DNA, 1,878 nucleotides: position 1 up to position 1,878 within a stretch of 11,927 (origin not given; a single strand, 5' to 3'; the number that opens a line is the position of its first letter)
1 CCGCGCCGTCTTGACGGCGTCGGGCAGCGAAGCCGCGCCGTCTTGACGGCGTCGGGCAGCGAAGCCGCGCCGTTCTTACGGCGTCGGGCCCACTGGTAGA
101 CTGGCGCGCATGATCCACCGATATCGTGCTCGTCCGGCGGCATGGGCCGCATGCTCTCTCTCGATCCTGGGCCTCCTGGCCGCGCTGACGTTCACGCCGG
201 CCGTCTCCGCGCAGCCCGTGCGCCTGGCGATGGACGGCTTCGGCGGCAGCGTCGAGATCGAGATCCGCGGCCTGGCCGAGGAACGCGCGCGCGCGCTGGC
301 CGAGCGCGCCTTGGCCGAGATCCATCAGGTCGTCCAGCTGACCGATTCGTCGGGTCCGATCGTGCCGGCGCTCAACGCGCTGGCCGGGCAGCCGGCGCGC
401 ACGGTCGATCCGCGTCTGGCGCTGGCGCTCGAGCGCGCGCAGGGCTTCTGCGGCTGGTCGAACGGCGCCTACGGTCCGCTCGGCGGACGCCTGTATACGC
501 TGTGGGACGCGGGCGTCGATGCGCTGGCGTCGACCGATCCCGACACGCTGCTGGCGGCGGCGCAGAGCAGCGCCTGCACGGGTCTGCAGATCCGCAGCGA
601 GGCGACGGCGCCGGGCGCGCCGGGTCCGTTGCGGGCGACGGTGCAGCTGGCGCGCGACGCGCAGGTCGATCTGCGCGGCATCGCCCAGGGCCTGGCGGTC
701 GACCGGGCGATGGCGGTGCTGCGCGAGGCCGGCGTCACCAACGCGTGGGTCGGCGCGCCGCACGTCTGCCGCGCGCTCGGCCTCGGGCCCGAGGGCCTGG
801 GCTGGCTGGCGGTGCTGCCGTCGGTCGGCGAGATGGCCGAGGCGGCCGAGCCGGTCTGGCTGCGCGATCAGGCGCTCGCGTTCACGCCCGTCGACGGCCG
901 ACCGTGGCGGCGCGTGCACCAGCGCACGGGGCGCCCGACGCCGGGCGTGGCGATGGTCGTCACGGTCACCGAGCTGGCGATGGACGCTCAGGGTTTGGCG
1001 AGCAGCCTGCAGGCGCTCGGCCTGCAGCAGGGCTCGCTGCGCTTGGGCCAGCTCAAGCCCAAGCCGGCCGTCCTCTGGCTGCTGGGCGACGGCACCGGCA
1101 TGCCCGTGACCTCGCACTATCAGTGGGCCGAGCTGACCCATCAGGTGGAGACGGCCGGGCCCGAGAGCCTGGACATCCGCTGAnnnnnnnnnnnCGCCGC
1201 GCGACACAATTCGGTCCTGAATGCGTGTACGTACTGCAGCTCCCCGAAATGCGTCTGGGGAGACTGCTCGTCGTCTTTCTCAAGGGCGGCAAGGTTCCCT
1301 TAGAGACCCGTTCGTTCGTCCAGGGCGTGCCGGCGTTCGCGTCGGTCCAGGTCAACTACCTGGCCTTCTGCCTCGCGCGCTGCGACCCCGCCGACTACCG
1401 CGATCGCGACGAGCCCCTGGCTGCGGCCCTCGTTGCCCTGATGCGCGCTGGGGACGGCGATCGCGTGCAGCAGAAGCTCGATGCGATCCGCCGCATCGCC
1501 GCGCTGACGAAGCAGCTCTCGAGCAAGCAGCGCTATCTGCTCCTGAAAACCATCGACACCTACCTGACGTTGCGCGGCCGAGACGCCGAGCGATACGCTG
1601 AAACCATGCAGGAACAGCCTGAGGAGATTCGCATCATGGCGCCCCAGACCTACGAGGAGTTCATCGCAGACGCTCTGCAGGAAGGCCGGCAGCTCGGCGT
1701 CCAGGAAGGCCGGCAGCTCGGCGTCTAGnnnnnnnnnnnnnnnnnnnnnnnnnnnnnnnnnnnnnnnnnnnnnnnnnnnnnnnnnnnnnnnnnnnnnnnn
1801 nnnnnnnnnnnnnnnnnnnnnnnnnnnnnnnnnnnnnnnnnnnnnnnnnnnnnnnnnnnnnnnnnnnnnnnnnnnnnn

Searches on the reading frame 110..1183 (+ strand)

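Call 7: search_protein_families(library=pfam, proteins=[window:110-1183:+], max_evalue=0.1)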
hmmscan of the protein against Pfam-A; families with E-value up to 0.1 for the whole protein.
window:110-1183:+ (357 aa): 1 family
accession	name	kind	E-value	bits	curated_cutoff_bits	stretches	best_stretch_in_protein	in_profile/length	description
PF02424.20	ApbE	-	6.4e-21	75.5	25.6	1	47-310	4-253/266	ApbE family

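Call 8: search_protein_families(library=ncbifam, proteins=[window:110-1183:+], max_evalue=0.1)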
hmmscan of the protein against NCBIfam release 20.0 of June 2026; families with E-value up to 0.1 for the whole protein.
window:110-1183:+ (357 aa): 0 families

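Call 50: search_protein_families(library=pfam, proteins=[P0015], max_evalue=1)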
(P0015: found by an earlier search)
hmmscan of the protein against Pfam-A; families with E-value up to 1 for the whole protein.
P0015 (656 aa): 0 families

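Call 51: search_protein_families(library=padloc, proteins=[P0014, P0015], max_evalue=0.001)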
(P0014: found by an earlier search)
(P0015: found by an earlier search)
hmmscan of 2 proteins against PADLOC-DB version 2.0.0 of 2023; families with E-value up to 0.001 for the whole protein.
P0014 (1918 aa): 0 families

P0015 (656 aa): 0 families

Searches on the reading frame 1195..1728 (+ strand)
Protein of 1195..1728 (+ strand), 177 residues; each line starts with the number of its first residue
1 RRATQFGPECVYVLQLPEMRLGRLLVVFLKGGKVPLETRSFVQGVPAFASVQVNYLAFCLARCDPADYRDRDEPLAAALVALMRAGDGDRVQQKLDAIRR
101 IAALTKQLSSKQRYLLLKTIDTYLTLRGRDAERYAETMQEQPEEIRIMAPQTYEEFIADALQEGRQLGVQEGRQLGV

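Call 50: search_protein_families(library=pfam, proteins=[window:1195-1728:+], max_evalue=1)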
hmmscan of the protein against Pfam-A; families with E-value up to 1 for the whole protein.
window:1195-1728:+ (177 aa): 2 families
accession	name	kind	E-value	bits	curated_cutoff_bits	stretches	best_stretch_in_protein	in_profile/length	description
PF09811.14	Yae1_N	-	0.04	14.1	27.5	1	161-176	14-29/39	Essential protein Yae1, N terminal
PF12616.13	DUF3775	-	0.12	12.7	27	1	76-118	16-57/73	Protein of unknown function (DUF3775)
